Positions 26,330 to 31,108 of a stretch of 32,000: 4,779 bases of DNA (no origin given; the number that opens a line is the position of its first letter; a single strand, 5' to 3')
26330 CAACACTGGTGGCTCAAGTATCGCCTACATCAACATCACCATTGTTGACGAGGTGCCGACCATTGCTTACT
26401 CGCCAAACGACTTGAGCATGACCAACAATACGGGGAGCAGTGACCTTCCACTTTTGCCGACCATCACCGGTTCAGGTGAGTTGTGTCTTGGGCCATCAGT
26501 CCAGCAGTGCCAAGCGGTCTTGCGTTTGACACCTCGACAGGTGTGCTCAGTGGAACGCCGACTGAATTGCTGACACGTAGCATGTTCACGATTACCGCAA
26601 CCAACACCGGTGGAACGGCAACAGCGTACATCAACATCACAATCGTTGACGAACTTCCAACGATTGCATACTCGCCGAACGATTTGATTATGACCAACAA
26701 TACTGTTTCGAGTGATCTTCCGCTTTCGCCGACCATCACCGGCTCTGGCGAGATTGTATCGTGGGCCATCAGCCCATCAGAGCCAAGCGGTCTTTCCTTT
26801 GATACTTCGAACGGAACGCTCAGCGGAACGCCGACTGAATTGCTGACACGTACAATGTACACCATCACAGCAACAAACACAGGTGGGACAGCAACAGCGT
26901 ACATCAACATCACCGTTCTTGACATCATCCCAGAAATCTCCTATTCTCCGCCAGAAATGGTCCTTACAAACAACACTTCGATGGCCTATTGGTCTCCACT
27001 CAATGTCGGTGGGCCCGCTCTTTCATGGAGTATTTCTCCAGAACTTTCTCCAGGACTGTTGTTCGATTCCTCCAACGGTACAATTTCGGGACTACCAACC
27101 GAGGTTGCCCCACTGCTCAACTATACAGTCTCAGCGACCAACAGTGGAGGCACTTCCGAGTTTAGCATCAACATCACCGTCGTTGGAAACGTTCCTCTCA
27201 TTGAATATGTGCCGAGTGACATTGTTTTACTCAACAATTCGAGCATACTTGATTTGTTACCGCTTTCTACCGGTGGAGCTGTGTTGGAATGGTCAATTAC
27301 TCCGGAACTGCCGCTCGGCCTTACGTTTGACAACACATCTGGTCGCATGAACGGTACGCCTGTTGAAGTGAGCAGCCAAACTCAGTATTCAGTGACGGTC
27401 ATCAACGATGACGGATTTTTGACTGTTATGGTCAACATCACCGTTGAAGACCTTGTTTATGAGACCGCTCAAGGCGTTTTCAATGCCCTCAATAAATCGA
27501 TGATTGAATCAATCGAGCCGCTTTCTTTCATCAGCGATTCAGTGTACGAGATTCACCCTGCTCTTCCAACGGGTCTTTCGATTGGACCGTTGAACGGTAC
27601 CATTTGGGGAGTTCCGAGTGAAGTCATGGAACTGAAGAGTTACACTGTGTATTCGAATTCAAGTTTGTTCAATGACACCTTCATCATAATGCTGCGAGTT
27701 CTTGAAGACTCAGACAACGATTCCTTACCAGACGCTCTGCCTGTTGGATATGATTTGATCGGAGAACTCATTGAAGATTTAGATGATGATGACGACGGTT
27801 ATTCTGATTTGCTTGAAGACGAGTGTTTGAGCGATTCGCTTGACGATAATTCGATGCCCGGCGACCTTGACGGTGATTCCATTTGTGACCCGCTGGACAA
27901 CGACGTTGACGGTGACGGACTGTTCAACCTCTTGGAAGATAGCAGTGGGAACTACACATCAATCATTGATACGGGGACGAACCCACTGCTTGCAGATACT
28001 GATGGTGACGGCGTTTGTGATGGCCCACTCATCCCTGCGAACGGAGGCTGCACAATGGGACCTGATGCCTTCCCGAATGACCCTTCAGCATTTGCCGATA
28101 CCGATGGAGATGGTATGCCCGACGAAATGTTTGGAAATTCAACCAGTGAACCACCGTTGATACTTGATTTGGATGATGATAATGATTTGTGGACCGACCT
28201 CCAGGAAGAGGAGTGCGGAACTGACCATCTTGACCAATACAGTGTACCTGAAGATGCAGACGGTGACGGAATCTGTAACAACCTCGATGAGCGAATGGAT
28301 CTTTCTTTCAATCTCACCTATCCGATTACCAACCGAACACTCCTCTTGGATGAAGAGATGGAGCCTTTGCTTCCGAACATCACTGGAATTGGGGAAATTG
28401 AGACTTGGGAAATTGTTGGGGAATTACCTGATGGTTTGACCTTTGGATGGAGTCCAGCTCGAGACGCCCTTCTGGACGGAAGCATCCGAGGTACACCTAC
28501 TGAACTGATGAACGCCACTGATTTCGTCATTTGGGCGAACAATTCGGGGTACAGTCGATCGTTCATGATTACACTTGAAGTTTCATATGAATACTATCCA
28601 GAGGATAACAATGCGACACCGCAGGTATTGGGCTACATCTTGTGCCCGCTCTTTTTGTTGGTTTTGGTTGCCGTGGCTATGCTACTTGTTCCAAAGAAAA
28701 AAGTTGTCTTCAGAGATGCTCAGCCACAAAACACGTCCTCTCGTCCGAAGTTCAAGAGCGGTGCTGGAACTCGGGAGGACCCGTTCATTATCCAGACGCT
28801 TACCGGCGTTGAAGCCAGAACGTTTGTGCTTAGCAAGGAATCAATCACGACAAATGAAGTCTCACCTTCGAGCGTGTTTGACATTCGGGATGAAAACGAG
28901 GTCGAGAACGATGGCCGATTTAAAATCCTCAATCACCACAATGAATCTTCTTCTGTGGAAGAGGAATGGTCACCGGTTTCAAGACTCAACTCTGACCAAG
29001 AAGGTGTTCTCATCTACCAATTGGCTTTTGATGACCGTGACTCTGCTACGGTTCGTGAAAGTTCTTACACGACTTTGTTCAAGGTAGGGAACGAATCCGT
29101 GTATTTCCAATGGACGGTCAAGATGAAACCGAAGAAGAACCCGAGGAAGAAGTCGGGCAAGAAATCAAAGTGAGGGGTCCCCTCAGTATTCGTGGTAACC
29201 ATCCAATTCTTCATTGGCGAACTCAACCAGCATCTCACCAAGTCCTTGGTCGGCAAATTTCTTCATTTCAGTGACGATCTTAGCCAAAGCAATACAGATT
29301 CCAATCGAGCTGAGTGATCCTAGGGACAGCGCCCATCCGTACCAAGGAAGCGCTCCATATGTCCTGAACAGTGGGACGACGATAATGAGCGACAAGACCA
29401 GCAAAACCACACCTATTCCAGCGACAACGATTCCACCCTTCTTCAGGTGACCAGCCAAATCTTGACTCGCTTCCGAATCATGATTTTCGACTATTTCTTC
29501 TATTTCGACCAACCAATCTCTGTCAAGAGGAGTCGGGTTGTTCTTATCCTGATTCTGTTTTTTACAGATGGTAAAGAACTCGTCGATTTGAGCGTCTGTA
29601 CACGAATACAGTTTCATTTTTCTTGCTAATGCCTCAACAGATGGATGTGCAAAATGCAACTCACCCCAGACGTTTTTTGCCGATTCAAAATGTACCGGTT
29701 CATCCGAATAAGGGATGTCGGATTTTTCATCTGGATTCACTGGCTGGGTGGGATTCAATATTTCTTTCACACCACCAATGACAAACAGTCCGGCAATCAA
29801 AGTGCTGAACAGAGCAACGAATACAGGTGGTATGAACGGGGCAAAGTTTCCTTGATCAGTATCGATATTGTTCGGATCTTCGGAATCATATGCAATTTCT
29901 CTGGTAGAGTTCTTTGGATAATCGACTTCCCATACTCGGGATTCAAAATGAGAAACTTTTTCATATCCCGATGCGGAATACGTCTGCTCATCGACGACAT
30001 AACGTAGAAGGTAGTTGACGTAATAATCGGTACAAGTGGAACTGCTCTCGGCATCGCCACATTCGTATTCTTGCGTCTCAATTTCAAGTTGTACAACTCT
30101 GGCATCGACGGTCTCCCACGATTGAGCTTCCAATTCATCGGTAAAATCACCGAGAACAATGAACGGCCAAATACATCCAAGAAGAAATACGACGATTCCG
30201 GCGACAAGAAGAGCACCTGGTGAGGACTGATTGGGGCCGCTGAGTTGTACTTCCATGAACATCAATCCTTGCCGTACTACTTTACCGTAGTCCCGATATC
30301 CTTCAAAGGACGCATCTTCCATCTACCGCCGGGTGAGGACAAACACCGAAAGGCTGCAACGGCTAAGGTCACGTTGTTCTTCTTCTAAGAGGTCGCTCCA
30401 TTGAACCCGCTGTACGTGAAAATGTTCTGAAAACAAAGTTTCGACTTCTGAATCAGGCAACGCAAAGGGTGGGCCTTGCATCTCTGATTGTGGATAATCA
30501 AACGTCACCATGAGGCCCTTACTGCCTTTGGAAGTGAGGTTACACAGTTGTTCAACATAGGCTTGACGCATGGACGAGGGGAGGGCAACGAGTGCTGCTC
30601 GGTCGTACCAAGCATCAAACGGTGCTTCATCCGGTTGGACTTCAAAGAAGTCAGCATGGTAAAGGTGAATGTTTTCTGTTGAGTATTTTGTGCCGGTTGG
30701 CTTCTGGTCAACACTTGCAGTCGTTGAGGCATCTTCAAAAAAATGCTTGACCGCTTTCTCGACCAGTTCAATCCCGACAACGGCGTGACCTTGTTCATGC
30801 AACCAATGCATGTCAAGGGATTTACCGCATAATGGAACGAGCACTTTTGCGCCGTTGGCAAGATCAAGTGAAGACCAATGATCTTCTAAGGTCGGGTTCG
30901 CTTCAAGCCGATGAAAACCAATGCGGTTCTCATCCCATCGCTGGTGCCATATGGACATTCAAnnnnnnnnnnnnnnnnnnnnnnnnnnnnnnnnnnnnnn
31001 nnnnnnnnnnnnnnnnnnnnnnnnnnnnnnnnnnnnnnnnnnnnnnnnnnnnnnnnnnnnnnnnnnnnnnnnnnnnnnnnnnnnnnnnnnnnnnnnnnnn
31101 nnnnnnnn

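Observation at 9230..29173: Five large and several small ORFs are one ~19.9-kb gene (about 6,640 codons) broken by at least 10 frame disruptions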

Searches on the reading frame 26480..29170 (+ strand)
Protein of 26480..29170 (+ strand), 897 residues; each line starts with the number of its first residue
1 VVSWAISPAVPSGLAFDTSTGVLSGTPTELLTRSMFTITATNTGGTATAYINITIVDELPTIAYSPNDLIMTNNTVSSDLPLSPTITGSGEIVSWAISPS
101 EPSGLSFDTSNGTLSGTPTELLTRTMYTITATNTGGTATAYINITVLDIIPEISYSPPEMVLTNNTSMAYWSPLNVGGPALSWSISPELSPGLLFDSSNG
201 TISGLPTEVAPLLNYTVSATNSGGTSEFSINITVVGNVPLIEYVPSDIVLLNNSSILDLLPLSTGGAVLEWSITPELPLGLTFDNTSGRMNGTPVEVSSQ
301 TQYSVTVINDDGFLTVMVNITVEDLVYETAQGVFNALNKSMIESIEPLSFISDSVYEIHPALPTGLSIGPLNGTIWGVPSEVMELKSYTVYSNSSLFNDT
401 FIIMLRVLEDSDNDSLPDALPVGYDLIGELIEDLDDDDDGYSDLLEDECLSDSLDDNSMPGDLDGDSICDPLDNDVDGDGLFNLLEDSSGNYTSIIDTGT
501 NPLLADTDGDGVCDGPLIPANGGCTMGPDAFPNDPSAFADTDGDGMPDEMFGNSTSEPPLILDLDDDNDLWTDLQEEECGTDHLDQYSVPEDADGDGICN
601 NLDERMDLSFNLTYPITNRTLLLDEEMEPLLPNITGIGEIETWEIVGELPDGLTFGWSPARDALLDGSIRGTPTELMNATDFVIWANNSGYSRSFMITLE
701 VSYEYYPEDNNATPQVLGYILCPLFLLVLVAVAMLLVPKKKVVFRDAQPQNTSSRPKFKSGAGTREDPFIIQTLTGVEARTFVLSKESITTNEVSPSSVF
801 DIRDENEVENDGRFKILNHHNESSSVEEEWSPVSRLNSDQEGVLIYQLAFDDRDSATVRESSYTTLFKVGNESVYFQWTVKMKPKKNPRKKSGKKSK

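Call 7: search_protein_families(library=pfam, proteins=[window:26480-29170:+], max_evalue=0.01)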
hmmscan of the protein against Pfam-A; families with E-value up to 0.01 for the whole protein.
window:26480-29170:+ (897 aa): 1 family
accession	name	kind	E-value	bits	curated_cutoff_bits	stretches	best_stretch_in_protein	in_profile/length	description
PF05345.18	He_PIG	-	5.1e-38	129.8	24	4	63-146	5-95/96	Putative Ig domain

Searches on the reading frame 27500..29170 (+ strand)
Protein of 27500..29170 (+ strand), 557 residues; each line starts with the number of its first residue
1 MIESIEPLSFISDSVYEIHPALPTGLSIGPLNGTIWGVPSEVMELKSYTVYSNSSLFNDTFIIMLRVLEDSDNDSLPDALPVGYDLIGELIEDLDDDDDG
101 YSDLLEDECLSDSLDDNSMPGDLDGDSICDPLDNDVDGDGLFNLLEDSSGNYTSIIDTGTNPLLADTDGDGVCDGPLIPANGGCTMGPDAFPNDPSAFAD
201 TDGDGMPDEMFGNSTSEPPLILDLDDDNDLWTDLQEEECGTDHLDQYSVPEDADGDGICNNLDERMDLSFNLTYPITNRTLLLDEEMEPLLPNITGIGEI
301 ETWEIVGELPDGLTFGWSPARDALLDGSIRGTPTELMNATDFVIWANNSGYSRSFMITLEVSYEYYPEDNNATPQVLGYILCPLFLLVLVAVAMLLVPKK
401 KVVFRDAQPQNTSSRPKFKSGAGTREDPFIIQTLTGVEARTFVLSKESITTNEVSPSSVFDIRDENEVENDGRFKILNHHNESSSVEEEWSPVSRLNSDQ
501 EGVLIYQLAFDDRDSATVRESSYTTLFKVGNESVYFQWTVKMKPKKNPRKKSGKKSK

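Call 48: search_protein_families(library=pfam, max_evalue=0.1, proteins=[window:27500-29170:+])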
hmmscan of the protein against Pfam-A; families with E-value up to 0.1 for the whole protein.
seq(557 aa): 1 family
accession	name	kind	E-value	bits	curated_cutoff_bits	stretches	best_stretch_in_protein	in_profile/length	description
PF05345.18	He_PIG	-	4.9e-06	27.3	24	1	18-54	44-82/96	Putative Ig domain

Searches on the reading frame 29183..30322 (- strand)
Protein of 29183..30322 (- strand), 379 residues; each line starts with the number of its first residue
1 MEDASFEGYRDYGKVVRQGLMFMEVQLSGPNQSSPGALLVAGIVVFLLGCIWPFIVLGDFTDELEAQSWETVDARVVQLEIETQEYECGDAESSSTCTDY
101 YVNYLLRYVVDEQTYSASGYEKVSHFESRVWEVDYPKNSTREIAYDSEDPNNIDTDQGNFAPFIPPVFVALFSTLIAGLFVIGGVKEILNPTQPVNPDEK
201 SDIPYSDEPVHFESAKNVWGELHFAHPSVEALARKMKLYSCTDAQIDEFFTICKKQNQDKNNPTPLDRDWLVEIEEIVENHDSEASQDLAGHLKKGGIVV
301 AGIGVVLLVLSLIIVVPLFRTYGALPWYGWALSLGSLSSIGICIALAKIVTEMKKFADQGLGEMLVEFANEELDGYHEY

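Call 8: find_encoding_contigs(protein=window:29183-30322:-, flank=10000, max_places=6)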
Protein window:29183-30322:- (379 aa): 16 contigs read that carry it; 6 places shown.
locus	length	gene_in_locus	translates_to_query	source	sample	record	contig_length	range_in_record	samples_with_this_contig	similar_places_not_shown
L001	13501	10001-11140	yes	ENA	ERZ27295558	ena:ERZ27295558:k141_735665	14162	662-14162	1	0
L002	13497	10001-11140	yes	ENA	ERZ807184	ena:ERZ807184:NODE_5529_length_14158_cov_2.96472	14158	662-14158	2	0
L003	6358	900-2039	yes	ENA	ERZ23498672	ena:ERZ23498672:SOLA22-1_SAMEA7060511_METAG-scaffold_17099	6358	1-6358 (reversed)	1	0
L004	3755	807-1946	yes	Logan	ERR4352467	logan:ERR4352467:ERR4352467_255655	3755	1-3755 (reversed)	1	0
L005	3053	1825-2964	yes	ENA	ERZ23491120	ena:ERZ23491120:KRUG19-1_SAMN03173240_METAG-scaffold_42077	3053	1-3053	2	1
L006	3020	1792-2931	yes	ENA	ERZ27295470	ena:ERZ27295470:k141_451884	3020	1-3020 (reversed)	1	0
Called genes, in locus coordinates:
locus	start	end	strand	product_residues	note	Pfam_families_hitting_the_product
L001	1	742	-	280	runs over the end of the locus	PF04967:HTH_10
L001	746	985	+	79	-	-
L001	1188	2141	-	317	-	PF03320:FBPase_glpX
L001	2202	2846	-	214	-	PF02632:BioY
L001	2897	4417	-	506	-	PF13088:BNR_2 (faint)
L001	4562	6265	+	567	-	PF00583:Acetyltransf_1, PF21926:FeeM (weak), PF00155:Aminotran_1_2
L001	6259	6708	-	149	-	PF01967:MoaC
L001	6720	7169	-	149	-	PF02391:MoaE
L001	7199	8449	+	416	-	-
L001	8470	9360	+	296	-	PF00378:ECH_1, PF16113:ECH_2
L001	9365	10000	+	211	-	PF05724:TPMT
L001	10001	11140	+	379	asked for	-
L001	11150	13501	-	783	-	?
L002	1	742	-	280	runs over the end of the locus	PF04967:HTH_10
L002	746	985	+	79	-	-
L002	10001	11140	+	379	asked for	-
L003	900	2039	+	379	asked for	-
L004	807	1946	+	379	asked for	-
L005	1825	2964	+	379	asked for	-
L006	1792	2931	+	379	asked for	-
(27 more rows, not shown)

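Call 9: search_protein_families(library=pfam, proteins=[window:29183-30322:-], max_evalue=0.001)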
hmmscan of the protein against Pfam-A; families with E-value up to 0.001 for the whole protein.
window:29183-30322:- (379 aa): 1 family
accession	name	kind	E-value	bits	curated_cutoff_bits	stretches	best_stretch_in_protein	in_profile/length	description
PF12158.14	DUF3592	-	0.00045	21.3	25.3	1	74-152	3-76/84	Domain of unknown function (DUF3592)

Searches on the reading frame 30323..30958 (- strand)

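Call 9: search_protein_families(library=pfam, proteins=[window:30323-30958:-], max_evalue=0.001)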
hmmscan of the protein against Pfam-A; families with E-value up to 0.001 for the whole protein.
window:30323-30958:- (211 aa): 2 families
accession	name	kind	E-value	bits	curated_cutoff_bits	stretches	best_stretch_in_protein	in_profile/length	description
PF05724.17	TPMT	-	1.7e-66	224.5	26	1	3-202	5-209/218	Thiopurine S-methyltransferase (TPMT)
PF13649.12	Methyltransf_25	-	0.00091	20.3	27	0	44-144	6-95/97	Methyltransferase domain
